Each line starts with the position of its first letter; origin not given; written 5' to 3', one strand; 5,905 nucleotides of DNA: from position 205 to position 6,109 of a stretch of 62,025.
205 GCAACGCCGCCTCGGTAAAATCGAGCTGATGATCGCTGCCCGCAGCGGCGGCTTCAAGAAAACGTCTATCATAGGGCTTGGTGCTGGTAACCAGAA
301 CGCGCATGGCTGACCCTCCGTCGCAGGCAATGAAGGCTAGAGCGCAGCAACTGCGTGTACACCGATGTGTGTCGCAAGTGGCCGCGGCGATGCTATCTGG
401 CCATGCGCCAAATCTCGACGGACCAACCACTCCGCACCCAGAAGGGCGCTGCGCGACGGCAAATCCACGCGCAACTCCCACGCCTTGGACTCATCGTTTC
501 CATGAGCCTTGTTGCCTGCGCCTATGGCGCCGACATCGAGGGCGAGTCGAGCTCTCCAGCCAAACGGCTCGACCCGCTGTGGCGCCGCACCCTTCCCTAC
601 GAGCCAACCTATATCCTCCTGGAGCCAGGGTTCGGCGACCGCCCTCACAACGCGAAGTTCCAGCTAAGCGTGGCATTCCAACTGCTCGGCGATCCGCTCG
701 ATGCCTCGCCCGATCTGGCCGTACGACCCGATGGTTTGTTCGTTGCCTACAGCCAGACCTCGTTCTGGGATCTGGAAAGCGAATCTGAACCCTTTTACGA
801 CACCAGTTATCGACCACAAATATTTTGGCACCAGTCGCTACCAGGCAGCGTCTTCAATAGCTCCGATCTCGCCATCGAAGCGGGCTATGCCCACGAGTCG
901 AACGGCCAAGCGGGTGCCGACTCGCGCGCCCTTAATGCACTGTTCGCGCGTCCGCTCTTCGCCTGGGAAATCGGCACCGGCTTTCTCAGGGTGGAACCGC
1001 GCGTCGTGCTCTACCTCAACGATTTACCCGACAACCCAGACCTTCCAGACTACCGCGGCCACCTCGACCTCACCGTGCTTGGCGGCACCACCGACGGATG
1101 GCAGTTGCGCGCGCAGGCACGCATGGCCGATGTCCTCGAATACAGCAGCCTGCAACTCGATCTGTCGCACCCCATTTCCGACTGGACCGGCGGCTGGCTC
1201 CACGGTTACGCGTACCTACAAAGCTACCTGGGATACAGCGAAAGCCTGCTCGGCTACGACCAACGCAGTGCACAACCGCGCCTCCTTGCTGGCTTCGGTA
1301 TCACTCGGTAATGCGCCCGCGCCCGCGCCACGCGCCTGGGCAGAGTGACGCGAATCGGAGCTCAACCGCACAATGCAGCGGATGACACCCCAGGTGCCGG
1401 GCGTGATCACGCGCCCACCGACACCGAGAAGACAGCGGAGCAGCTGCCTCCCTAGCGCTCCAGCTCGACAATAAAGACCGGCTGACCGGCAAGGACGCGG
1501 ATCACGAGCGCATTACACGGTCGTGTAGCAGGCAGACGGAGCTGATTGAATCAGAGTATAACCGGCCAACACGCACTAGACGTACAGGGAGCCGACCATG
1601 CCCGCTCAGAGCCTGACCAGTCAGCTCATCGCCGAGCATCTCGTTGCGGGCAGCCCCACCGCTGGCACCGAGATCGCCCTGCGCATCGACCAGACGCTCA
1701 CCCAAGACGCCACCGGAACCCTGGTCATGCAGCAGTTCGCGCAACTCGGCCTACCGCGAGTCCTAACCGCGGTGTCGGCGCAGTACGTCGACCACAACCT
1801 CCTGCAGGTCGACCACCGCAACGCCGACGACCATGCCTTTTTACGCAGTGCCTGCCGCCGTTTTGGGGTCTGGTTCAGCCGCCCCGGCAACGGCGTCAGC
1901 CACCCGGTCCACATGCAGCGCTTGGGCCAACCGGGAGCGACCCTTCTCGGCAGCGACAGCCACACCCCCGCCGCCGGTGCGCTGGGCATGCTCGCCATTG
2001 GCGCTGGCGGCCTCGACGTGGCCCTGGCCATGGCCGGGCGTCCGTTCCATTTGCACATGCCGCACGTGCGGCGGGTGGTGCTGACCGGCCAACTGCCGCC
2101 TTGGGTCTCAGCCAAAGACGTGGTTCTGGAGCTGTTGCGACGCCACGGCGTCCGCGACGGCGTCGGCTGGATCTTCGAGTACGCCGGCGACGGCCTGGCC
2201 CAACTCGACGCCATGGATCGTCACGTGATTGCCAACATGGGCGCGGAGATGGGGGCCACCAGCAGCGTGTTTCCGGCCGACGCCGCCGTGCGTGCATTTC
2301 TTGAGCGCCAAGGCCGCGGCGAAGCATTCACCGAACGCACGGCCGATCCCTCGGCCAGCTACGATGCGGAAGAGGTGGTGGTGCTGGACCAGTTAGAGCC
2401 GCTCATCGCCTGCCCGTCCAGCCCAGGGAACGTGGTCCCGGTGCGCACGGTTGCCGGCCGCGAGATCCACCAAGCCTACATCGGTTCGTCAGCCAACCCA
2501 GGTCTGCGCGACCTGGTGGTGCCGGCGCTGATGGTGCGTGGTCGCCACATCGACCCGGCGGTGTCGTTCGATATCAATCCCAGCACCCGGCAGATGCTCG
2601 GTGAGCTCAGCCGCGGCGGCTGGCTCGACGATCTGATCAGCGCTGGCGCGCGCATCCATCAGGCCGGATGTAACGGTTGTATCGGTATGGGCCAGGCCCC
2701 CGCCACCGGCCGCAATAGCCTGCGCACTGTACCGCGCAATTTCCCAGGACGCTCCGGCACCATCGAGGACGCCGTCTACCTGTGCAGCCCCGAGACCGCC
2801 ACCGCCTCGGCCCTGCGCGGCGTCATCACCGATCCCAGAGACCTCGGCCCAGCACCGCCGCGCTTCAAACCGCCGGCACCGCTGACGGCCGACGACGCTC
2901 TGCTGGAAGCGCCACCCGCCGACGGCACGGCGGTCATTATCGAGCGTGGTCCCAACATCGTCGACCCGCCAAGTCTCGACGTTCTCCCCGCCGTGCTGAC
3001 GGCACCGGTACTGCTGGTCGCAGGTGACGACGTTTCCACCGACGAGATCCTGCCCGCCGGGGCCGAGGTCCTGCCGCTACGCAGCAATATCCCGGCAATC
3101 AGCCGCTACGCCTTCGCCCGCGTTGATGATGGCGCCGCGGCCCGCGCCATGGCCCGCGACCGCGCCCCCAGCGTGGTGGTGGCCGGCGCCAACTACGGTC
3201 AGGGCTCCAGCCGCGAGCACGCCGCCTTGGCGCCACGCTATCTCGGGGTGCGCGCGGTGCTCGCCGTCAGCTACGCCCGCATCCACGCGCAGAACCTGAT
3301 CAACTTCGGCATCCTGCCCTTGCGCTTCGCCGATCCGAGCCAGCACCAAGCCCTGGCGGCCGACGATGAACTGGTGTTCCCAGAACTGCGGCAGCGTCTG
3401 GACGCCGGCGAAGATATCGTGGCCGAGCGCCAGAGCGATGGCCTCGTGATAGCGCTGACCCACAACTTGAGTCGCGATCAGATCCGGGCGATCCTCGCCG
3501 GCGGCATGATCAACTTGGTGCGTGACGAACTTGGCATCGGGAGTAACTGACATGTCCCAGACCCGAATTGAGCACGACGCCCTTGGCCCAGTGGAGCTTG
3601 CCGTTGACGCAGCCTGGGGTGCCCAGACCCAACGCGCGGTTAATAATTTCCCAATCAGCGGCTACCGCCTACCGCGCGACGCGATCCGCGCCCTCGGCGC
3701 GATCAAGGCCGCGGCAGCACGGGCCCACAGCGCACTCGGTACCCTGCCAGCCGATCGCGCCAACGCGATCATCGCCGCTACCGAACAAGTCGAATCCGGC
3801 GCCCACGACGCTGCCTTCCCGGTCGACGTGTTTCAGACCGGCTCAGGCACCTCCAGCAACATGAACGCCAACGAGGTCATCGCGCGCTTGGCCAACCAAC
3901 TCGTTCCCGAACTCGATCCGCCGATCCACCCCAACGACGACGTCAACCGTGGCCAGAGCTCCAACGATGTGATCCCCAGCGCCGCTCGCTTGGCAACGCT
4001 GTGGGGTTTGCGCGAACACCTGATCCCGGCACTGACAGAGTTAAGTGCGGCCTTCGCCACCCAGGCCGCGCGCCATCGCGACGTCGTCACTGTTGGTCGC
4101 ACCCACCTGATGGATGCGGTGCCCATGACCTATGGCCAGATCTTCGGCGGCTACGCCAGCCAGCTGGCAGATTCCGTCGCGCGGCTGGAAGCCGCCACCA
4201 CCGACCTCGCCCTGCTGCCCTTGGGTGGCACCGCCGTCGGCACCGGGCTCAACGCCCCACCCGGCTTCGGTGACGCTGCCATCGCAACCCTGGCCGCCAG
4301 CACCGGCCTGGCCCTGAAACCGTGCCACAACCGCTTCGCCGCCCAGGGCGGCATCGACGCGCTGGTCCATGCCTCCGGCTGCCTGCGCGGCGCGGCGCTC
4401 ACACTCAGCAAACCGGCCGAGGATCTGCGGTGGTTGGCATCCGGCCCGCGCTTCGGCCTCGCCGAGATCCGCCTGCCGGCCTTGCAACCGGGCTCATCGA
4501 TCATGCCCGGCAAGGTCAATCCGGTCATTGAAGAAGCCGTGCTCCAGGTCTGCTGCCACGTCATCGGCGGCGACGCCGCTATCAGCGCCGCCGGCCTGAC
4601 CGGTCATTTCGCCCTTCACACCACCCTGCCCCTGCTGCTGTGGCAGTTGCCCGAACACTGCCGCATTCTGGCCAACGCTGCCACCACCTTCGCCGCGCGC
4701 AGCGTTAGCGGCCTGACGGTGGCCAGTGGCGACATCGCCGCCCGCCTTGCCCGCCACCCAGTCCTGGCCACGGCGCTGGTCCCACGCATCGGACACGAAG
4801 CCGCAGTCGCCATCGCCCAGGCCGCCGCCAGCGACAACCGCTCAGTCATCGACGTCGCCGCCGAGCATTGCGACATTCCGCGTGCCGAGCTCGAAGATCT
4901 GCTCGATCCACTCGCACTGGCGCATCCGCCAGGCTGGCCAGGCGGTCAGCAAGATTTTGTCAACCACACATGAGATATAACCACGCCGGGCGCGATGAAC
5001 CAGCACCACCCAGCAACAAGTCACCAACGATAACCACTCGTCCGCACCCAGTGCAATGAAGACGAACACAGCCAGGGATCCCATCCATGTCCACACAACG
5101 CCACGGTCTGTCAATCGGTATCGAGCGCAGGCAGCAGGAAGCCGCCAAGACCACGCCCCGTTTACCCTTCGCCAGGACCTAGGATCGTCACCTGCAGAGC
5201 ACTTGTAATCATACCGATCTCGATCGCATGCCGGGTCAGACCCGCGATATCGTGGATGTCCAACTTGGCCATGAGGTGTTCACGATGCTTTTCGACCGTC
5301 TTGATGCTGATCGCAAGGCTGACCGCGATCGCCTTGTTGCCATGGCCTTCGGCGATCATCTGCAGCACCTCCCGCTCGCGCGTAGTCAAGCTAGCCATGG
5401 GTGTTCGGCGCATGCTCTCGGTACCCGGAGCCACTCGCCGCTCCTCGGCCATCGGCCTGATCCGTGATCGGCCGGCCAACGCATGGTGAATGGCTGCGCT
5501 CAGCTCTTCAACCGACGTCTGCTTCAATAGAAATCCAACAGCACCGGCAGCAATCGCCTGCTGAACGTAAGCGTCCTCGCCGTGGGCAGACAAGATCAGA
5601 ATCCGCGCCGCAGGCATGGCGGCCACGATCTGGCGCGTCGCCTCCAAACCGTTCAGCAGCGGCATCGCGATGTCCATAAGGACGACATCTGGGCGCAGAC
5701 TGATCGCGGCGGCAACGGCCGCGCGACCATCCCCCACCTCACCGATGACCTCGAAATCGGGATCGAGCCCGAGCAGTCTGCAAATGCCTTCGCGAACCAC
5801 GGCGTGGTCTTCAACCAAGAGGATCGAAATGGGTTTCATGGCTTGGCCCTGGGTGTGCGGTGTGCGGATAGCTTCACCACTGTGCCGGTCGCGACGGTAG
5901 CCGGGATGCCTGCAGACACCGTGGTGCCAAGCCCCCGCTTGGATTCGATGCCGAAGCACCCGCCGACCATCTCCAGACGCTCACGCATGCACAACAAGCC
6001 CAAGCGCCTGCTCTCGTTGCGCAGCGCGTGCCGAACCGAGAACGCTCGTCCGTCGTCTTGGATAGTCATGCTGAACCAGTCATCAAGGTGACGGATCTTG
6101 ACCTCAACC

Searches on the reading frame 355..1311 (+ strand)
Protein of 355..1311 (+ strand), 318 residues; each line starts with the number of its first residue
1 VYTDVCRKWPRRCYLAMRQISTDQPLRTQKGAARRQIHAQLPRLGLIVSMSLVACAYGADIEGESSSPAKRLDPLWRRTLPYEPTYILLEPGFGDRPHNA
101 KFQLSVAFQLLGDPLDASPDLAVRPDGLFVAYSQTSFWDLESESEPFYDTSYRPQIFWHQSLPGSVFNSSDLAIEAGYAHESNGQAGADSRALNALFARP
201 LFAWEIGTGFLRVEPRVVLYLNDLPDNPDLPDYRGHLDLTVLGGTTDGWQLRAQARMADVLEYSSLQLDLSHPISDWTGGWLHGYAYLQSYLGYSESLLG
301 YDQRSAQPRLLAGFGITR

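Call 77: search_protein_families(library=pfam, proteins=[window:355-1311:+], max_evalue=0.001)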
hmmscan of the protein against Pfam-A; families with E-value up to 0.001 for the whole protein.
window:355-1311:+ (318 aa): 1 family
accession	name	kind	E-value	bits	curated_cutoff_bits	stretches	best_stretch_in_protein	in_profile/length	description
PF02253.21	PLA1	-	3.5e-32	112.4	27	1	97-306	52-249/257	Phospholipase A1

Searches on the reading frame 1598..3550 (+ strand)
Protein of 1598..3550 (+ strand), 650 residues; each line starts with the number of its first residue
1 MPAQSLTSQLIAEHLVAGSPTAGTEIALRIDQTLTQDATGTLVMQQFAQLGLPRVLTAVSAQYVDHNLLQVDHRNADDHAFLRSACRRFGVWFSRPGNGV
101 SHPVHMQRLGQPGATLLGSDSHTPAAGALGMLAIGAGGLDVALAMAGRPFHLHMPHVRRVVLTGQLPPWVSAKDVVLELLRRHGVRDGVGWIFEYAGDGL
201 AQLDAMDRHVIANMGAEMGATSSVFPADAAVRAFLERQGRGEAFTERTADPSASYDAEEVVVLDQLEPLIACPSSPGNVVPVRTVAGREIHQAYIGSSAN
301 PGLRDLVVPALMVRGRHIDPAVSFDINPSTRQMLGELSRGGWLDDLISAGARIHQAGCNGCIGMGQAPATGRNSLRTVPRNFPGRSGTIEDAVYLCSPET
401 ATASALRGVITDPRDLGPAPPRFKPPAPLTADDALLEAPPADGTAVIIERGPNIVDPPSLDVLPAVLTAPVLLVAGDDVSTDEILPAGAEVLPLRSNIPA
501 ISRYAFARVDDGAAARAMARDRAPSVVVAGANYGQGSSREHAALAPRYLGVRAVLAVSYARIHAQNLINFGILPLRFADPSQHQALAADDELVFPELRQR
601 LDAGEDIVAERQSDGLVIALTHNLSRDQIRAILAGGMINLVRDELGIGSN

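Call 25: search_protein_families(library=pfam, proteins=[window:1598-3550:+], max_evalue=0.001)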
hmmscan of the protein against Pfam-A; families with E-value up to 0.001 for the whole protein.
window:1598-3550:+ (650 aa): 2 families
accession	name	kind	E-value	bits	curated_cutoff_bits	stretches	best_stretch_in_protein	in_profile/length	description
PF00330.25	Aconitase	-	1.7e-84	284.9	28.7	1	12-408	5-463/463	Aconitase family (aconitate hydratase)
PF00694.25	Aconitase_C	-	2.1e-23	83.5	22.8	1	516-579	67-130/131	Aconitase C-terminal domain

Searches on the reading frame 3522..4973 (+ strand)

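Call 25: search_protein_families(library=pfam, proteins=[window:3522-4973:+], max_evalue=0.001)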
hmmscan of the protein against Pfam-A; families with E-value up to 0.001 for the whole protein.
window:3522-4973:+ (483 aa): 2 families
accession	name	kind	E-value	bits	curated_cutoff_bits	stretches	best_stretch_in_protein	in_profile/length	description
PF00206.25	Lyase_1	-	2e-85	287.4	27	1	23-349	2-312/312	Lyase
PF10415.14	FumaraseC_C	-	1.3e-11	45.1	32.5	1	415-467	1-53/54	Fumarase C C-terminus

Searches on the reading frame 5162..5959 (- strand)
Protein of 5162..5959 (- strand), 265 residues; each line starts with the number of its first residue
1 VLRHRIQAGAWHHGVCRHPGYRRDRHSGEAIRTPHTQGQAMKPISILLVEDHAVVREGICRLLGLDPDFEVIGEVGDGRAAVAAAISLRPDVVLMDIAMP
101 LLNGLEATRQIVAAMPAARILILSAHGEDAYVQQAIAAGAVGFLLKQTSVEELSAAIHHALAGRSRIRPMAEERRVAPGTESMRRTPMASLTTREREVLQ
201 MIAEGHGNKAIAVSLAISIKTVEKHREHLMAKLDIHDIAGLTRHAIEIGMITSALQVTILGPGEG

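Call 25: search_protein_families(library=pfam, proteins=[window:5162-5959:-], max_evalue=0.001)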
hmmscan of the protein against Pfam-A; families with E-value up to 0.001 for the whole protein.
window:5162-5959:- (265 aa): 3 families
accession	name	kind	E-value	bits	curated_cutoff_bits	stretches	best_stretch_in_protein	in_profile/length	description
PF00072.30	Response_reg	-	2.5e-26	92.4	30.2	1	46-157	1-110/111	Response regulator receiver domain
PF00196.25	GerE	-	9.5e-19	67.2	23.5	1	190-245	2-57/57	Bacterial regulatory proteins, luxR family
PF08281.18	Sigma70_r4_2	-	2.7e-05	24.2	25.7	1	188-232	8-53/54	Sigma-70, region 4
